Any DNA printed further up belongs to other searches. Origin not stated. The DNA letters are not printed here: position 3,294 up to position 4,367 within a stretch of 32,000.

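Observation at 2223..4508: TM protein, STAND NTPase and TPR sensor encoded as three ORFs in ONE reading frame, separated only by TGA+1 and TGA+2 codons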

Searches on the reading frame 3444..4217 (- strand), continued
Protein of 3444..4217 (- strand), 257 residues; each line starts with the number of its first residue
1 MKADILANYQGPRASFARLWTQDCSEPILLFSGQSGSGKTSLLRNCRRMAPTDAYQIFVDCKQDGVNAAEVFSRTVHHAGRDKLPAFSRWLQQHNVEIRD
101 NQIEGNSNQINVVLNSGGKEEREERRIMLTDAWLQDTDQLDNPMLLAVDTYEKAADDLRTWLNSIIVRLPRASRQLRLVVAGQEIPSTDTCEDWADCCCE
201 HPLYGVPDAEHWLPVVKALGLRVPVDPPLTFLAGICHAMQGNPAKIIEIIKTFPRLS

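Call 37: search_protein_families(library=pfam, proteins=[P0062, P0083, P0109, P0118, P0167, P0101, P0073, P0113, P0130, P0115], max_evalue=0.01)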
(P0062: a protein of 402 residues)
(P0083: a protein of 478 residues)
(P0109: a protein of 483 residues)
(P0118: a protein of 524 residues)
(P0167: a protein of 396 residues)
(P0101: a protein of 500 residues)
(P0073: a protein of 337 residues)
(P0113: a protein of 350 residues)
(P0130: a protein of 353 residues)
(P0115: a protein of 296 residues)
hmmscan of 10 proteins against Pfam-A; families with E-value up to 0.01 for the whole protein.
P0062 (402 aa): 5 families
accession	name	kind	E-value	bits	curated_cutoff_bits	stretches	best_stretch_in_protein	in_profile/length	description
PF00486.34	Trans_reg_C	-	8.8e-18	64.6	26.2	1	36-110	2-77/77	Transcriptional regulatory protein, C terminal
PF13191.12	AAA_16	-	1.3e-06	29.5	32.6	1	153-300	8-146/167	AAA ATPase domain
PF13401.12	AAA_22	-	1.7e-05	25.6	27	1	166-221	4-59/130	AAA domain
PF01637.24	ATPase_2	-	0.0025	18.1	33.2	1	166-198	19-51/225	ATPase domain predominantly from Archaea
PF05729.18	NACHT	-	0.0026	18.1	26.7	0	169-189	2-22/167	NACHT domain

P0083 (478 aa): 5 families
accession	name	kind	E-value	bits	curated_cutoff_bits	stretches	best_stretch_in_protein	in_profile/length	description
PF13676.11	TIR_2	-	5.6e-16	59.6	28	1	8-123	1-118/122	TIR domain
PF13191.12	AAA_16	-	4.5e-09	37.5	32.6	1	236-377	9-147/167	AAA ATPase domain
PF01582.25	TIR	-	8.7e-07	29.3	21.3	1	8-86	4-83/179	TIR domain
PF13401.12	AAA_22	-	0.00066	20.4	27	1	249-331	5-65/130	AAA domain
PF03193.22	RsgA_GTPase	-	0.009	16.3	30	0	235-274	93-131/174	RsgA GTPase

P0109 (483 aa): 5 families
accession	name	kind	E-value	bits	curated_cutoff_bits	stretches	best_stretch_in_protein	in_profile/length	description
PF13365.12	Trypsin_2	-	1.2e-09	39.5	27.6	1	24-189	1-144/144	Trypsin-like peptidase domain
PF13191.12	AAA_16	-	9.5e-07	29.9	32.6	1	249-384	24-146/167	AAA ATPase domain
PF13401.12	AAA_22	-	0.0054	17.5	27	0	250-306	6-59/130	AAA domain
PF16575.11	CLP1_P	-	0.0057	16.9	26.6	1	256-294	1-39/188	mRNA cleavage and polyadenylation factor CLP1 P-loop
PF24883.2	NPHP3_N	-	0.0086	16.7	24.8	0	249-289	22-62/164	Nephrocystin 3, N-terminal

P0118 (524 aa): 4 families
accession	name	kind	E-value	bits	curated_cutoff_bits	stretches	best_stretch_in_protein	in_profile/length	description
PF13191.12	AAA_16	-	7.9e-06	26.9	32.6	1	283-428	13-153/167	AAA ATPase domain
PF00656.27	Peptidase_C14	-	0.00098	19.3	21.4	1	4-258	2-225/233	Caspase domain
PF13401.12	AAA_22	-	0.0024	18.6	27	1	292-447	5-122/130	AAA domain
PF05729.18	NACHT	-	0.0057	16.9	26.7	0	384-425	59-99/167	NACHT domain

P0167 (396 aa): 1 family
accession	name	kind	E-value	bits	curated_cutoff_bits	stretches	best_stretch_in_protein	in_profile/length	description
PF13191.12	AAA_16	-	0.00043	21.2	32.6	1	148-301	4-148/167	AAA ATPase domain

P0101 (500 aa): 1 family
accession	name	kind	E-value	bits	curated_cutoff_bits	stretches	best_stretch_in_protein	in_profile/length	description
PF01048.26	PNP_UDP_1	-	1.2e-18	67.8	25.1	1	298-493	31-232/233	Phosphorylase superfamily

P0073 (337 aa): 5 families
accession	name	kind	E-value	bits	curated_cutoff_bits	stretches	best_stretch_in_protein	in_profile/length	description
PF19960.5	EAD7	-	2.9e-13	49.8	32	1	271-333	1-62/62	Effector-associated domain 7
PF13191.12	AAA_16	-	3.4e-07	31.3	32.6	1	9-159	6-146/167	AAA ATPase domain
PF13401.12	AAA_22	-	0.0016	19.2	27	1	26-80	6-60/130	AAA domain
PF05729.18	NACHT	-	0.0053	17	26.7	0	27-46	2-21/167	NACHT domain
PF03193.22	RsgA_GTPase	-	0.0054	17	30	0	5-74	86-156/174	RsgA GTPase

P0113 (350 aa): 6 families
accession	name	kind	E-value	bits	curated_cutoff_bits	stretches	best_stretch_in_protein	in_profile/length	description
PF13191.12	AAA_16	-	2.9e-09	38.1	32.6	1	10-183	7-166/167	AAA ATPase domain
PF13401.12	AAA_22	-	2.3e-07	31.6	27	1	26-189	6-124/130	AAA domain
PF19960.5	EAD7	-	1.7e-06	28.2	32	1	285-345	2-62/62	Effector-associated domain 7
PF24883.2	NPHP3_N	-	0.00019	22.1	24.8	0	18-45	15-42/164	Nephrocystin 3, N-terminal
PF25199.1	nSTAND_NTPase5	-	0.00032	21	34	0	19-43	35-59/145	Novel STAND NTPase 5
PF05729.18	NACHT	-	0.0023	18.2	26.7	0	27-43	2-18/167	NACHT domain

P0130 (353 aa): 4 families
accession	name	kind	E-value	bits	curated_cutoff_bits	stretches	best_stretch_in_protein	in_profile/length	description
PF19960.5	EAD7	-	1.2e-10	41.4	32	1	283-342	1-59/62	Effector-associated domain 7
PF13401.12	AAA_22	-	1.6e-07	32.1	27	1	25-117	4-83/130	AAA domain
PF13191.12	AAA_16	-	0.00021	22.3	32.6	1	26-163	24-149/167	AAA ATPase domain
PF24883.2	NPHP3_N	-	0.0026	18.4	24.8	0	15-48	11-44/164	Nephrocystin 3, N-terminal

P0115 (296 aa): 4 families
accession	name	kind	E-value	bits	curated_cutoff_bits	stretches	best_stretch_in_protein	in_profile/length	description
PF13191.12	AAA_16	-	9.8e-07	29.8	32.6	1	63-202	21-153/167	AAA ATPase domain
PF05729.18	NACHT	-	7.6e-05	23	26.7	0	172-199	72-99/167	NACHT domain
PF13401.12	AAA_22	-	0.00048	20.9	27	1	65-124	4-64/130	AAA domain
PF24883.2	NPHP3_N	-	0.0028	18.3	24.8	0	63-83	19-39/164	Nephrocystin 3, N-terminal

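Call 39: predict_structure(alignment_id=A1)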
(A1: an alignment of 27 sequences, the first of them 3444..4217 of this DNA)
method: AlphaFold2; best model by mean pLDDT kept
length: 257 residues; sequences in the alignment: 27
mean_pLDDT: 89.0   pTM: 0.85
mean pLDDT of the five models: 89.0, 88.6, 88.4, 87.9, 87.4
residues with pLDDT >= 90: 179; 70-90: 61; 50-70: 8; < 50: 9
segments of 3 or more residues with pLDDT < 50: 100-106
pLDDT, mean of each block of 10 residues (from residue 1): 70 94 92 93 90 93 88 91 91 69 53 85 92 96 95 94 93 94 92 89 93 92 95 96 93 92
secondary structure, 60 per line:
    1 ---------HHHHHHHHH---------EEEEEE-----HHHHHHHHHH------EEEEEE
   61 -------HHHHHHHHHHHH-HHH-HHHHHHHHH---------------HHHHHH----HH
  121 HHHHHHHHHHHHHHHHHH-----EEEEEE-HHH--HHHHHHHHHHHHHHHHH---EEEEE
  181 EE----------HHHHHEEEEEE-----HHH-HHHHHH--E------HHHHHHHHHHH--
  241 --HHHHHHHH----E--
elements in order: H10-18 E28-33 H39-48 E55-60 H68-79 H85-93 H109-114 H119-138 E144-149 H156-172 E176-182 H193-197 E198-203 H213-218 H228-238 H243-250

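Call 45: fold_search(model_id=the predicted structure, library=pdb)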
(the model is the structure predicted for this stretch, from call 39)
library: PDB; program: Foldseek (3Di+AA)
matches with E <= 10: 1613; with E <= 0.001: 172
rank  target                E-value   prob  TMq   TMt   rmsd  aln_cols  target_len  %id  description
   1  2qen                  4.5e-06  1.00  0.51  0.39   8.2       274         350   11  The walker-type atpase paby2304 of pyrococcus abyssi (released 2008-07-01)
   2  1fnn_A                9.9e-06  1.00  0.55  0.40   6.1       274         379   14  CRYSTAL STRUCTURE OF CDC6P FROM PYROBACULUM AEROPHILUM (released 2000-10-04)
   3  7tjj_D                2.3e-05  1.00  0.49  0.32   9.1       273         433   12  S. cerevisiae ORC bound to 84 bp ARS1 DNA and Cdc6 (state 1) with docked Orc6 N-terminal domain (released 2022-10-05)
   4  8bob_C                2.6e-05  1.00  0.58  0.38   4.7       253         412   13  Structural basis for negative regulation of the maltose system (released 2023-10-18)
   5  7jgr_G                2.6e-05  1.00  0.53  0.39   6.2       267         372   15  Structure of Drosophila ORC bound to DNA (84 bp) and Cdc6 (released 2020-09-09)
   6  2qby_B                2.7e-05  1.00  0.54  0.40   6.0       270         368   13  Crystal structure of a heterodimer of Cdc6/Orc1 initiators bound to origin DNA (from S. solfataricus) (released 2007-09-11)
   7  7tjh_D                2.9e-05  1.00  0.49  0.32   9.6       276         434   13  S. cerevisiae ORC bound to 84 bp ARS1 DNA and Cdc6 (state 1) with flexible Orc6 N-terminal domain (released 2022-10-05)
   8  9gjw_E                4.0e-05  1.00  0.48  0.33   8.2       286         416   13  OCCM maturation intermediate stalled with an Arginine Finger mutation in Mcm2 (released 2025-03-05)
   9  7jk6_D                4.5e-05  1.00  0.51  0.33  10.4       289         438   10  Structure of Drosophila ORC in the active conformation (released 2020-09-09)
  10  8d8l_W                4.7e-05  1.00  0.50  0.35   8.7       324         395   11  Yeast mitochondrial small subunit assembly intermediate (State 3) (released 2022-12-14)
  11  6rqc_D                4.7e-05  1.00  0.48  0.31   9.5       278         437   13  Cryo-EM structure of an MCM loading intermediate (released 2019-11-20)
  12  8s0e_E                5.9e-05  1.00  0.43  0.33   7.3       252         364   12  H. sapiens OCCM bound to double stranded DNA (released 2024-10-02)
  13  3pvs_B                6.3e-05  1.00  0.41  0.28   8.2       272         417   12  Structure and biochemical activities of Escherichia coli MgsA (released 2011-02-02)
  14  1njg_A                6.6e-05  1.00  0.44  0.47   8.0       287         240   11  Nucleotide-free form of an Isolated E. coli Clamp Loader Gamma Subunit (released 2003-04-01)
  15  5ujm_E                6.6e-05  1.00  0.42  0.33   8.8       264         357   12  Structure of the active form of human Origin Recognition Complex and its ATPase motor module (released 2017-02-08)
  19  2fna_A                7.4e-05  1.00  0.56  0.43   5.4       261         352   12  Crystal structure of an archaeal aaa+ atpase (sso1545) from sulfolobus solfataricus p2 at 2.00 A resolution (released 2006-02-07)
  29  8jns_D                9.8e-05  1.00  0.51  0.36   6.3       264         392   14  cryo-EM structure of a CED-4 hexamer (released 2023-06-28)
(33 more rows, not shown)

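Call 55: search_solved_structures(query=A1, max_evalue=1, show_alignments=0)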
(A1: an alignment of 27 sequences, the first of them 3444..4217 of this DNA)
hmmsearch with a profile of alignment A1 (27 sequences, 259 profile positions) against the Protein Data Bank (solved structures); distinct sequences matched with E-value up to 1: 96 (the best 60 are shown).
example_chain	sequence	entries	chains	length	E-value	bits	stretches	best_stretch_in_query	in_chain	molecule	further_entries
6i27_A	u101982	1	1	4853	0.00013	24.6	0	28-63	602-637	Midasin,Midasin,Midasin,Midasin,Midasin,Midasin,Midasin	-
6i26_A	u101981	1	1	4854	0.00013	24.6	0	28-63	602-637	Midasin,Midasin,Midasin,Midasin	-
6hyp_A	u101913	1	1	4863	0.00013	24.6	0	28-63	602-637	Midasin,Midasin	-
5jcs_s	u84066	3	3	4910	0.00013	24.6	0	28-63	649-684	Midasin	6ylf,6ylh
2f7s_A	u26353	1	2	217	0.00094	21.8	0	28-65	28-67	Ras-related protein Rab-27B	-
6c2u_A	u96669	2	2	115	0.0012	21.5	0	23-51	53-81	phosphate-loop protein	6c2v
6or5_A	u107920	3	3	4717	0.0014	21.2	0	28-60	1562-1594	Midasin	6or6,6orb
2iey_A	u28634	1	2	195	0.002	20.7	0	28-65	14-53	Ras-related protein Rab-27B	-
2if0_A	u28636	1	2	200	0.0022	20.6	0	28-65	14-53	Ras-related protein Rab-27B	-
2zet_A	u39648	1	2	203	0.0023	20.5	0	28-65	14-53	Ras-related protein Rab-27B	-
3ozx_A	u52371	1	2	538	0.0024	20.4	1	24-141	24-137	RNase L inhibitor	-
6tmf_d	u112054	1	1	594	0.003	20.1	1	24-141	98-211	ATPase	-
2iez_A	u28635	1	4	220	0.0031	20.1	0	28-65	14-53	Ras-related protein Rab-27B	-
9la9_B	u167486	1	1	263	0.0032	20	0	125-187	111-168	Ras-related protein Rab-27A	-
9gvu_A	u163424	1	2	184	0.0056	19.2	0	127-186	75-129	Ras-related protein Rab-27A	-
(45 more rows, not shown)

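Call 67: search_protein_families(library=pfam, proteins=[L055:1372-3027:+, L026:2113-4269:+, L054:4777-6576:+, L010:4778-6475:+], max_evalue=0.001)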
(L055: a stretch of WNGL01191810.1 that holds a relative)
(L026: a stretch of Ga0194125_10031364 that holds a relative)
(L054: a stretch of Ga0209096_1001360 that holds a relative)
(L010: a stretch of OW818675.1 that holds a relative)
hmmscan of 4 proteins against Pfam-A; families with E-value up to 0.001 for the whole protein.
L055:1372-3027:+ (551 aa): 2 families
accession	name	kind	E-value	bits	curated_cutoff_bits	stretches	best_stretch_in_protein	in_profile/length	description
PF01734.28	Patatin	-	3.1e-25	90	27.7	1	207-404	1-190/191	Patatin-like phospholipase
PF12536.13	DUF3734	-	9.4e-09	36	22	1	446-537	6-100/106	Patatin phospholipase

L026:2113-4269:+ (718 aa): 16 families
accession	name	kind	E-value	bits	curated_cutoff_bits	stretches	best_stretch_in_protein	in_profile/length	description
PF13424.12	TPR_12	-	1.2e-43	147.6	30.1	5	347-416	4-76/77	Tetratricopeptide repeat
PF07719.23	TPR_2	-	3.9e-17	61.3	27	0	581-612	3-34/34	Tetratricopeptide repeat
PF14938.12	SNAP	-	9.4e-15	55.3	25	1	322-409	91-179/282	Soluble NSF attachment protein, SNAP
PF13371.12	TPR_9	-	1e-09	38.7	35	2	553-611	3-61/73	Tetratricopeptide repeat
PF13432.12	TPR_16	-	6.3e-09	36.6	32.7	2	557-613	9-65/65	Tetratricopeptide repeat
PF13176.12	TPR_7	-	9.9e-08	31.9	27.9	0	548-578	2-32/36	Tetratricopeptide repeat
PF00515.34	TPR_1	-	7.4e-07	29.2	27.8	0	553-578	9-34/34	Tetratricopeptide repeat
PF13428.12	TPR_14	-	2.3e-06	28.1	23.5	0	553-587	9-43/44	Tetratricopeptide repeat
PF13374.12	TPR_10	-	3.6e-06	27.3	27.5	0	345-377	2-34/42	Tetratricopeptide repeat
PF14559.12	TPR_19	-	1.1e-05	26.1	25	1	559-617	5-63/68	Tetratricopeptide repeat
PF17874.7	TPR_MalT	-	0.00024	20.9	45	0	509-579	44-114/336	MalT-like TPR region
PF13414.12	TPR_11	-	0.00033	20.7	26.8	1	553-592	2-41/42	TPR repeat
PF24762.1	TPR_IF140-IFT172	-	0.00033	19.9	26.8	0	317-367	408-458/486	IF140/IFT172 TPR domain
PF23663.1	Znf_SCAND3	-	0.00067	20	27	0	263-276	2-15/50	SCAN domain-containing protein 3-like zinc finger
PF13181.12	TPR_8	-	0.00069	20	25.7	0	584-612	6-34/34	Tetratricopeptide repeat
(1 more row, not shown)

L054:4777-6576:+ (599 aa): 11 families
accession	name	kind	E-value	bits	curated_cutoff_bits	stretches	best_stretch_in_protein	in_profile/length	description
PF13424.12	TPR_12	-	9.2e-31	106.3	30.1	4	224-295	3-77/77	Tetratricopeptide repeat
PF07719.23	TPR_2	-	1.8e-11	43.7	27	1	459-490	3-34/34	Tetratricopeptide repeat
PF13432.12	TPR_16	-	5.9e-11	43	32.7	2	497-553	3-59/65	Tetratricopeptide repeat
PF00515.34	TPR_1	-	2.1e-07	30.9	27.8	0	460-490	4-34/34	Tetratricopeptide repeat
PF13181.12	TPR_8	-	3.3e-07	30.4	25.7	0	462-490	6-34/34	Tetratricopeptide repeat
PF13371.12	TPR_9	-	4.4e-06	27.1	35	1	435-491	7-63/73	Tetratricopeptide repeat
PF25575.1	TPR_BSK1_C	-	2.2e-05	24.8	42.2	0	435-491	54-111/118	Serine/threonine-protein kinase BSK1-like, TPR repeats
PF13428.12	TPR_14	-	3.8e-05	24.4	23.5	0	495-534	5-44/44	Tetratricopeptide repeat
PF14559.12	TPR_19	-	0.00013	22.7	25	1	501-551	1-51/68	Tetratricopeptide repeat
PF14938.12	SNAP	-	0.00037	20.5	25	0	396-457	87-149/282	Soluble NSF attachment protein, SNAP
PF13374.12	TPR_10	-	0.00039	20.8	27.5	0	531-554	8-31/42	Tetratricopeptide repeat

L010:4778-6475:+ (565 aa): 14 families
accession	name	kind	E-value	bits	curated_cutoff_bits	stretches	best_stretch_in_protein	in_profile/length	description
PF13424.12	TPR_12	-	6.8e-40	135.6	30.1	5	392-464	2-77/77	Tetratricopeptide repeat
PF07719.23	TPR_2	-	1.7e-25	87.4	27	1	433-463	2-32/34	Tetratricopeptide repeat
PF13374.12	TPR_10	-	3.5e-22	78.1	27.5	2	392-425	2-35/42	Tetratricopeptide repeat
PF00515.34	TPR_1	-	1e-21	76.2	27.8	1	432-462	1-31/34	Tetratricopeptide repeat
PF17874.7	TPR_MalT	-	8.8e-14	51.9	45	2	406-551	15-160/336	MalT-like TPR region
PF13181.12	TPR_8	-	1.2e-11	44.2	25.7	0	433-461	2-30/34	Tetratricopeptide repeat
PF14938.12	SNAP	-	1.2e-08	35.2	25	1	367-498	50-181/282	Soluble NSF attachment protein, SNAP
PF24885.1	TPR_NPHP3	-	6.9e-08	32.6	100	1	477-559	146-230/239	Nephrocystin-3 TPR domain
PF13428.12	TPR_14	-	8e-08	32.7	23.5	0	236-261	5-30/44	Tetratricopeptide repeat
PF13432.12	TPR_16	-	2.6e-07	31.4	32.7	0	402-462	7-61/65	Tetratricopeptide repeat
PF13176.12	TPR_7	-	3.7e-07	30.2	27.9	0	436-464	3-31/36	Tetratricopeptide repeat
PF10602.15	RPN7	-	2.4e-05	24.6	29.6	0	236-332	40-133/174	26S proteasome subunit RPN7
PF25063.1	ARM_TT21_C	-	4e-05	24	35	1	255-385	37-162/209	Tetratricopeptide repeat protein 21 C-terminal ARM domain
PF14853.12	Fis1_TPR_C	-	0.00064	20.3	25.3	0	275-300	4-29/53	Fis1 C-terminal tetratricopeptide repeat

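Call 75: list_cluster_members(proteins=[P0042, P0044, P0046, P0050, P0083, P0109, P0118, P0101, P0073, P0062])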
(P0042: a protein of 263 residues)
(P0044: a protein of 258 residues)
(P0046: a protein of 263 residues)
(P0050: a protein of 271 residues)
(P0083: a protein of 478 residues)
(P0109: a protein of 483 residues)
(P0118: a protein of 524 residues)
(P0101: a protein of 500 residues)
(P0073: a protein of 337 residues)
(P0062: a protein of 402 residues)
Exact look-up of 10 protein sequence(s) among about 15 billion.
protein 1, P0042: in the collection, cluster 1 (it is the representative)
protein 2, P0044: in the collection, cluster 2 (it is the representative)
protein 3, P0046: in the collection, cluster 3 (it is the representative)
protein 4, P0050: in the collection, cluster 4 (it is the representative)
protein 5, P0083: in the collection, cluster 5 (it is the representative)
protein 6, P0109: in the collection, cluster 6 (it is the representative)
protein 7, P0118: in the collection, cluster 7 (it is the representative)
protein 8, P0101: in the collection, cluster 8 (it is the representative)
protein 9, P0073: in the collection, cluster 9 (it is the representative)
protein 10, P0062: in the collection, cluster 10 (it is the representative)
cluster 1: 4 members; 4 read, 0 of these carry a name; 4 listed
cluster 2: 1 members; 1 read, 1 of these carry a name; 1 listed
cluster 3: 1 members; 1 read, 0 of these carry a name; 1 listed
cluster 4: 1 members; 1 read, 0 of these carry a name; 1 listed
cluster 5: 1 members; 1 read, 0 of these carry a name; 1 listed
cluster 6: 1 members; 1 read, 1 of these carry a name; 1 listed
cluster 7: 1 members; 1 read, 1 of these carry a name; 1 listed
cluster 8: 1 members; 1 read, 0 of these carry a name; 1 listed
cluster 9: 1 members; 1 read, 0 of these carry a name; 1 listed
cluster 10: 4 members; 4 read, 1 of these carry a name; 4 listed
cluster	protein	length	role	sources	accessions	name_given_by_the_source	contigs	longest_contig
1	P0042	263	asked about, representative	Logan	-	-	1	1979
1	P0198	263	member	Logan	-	-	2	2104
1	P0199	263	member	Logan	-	-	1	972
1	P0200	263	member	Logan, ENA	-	-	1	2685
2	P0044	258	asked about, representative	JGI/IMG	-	hypothetical protein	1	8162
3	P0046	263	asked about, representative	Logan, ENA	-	-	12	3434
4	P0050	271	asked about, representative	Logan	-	-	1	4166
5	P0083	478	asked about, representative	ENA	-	-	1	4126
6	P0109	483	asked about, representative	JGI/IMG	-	hypothetical protein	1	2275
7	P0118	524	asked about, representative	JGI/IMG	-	hypothetical protein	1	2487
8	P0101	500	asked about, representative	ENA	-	-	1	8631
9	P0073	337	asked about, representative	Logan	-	-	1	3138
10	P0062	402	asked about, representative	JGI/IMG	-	DNA-binding winged helix-turn-helix (wHTH) protein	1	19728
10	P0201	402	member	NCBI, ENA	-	-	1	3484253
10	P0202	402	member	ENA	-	-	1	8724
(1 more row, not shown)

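Call 76: find_encoding_contigs(protein=P0083, flank=4000, max_places=2)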
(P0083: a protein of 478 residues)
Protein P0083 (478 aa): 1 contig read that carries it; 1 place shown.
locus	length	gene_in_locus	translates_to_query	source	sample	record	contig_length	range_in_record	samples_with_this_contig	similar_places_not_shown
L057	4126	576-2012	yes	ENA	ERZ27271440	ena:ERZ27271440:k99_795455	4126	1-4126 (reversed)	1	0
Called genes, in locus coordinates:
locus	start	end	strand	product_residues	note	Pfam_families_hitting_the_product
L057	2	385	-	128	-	?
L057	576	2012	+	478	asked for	PF01582:TIR (weak), PF13676:TIR_2, PF13191:AAA_16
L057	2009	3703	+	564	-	PF13432:TPR_16 (faint), PF07719:TPR_2 (faint), PF13424:TPR_12, PF13428:TPR_14 (faint), PF14938:SNAP (faint), PF17874:TPR_MalT (faint), PF13424:TPR_12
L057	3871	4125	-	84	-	?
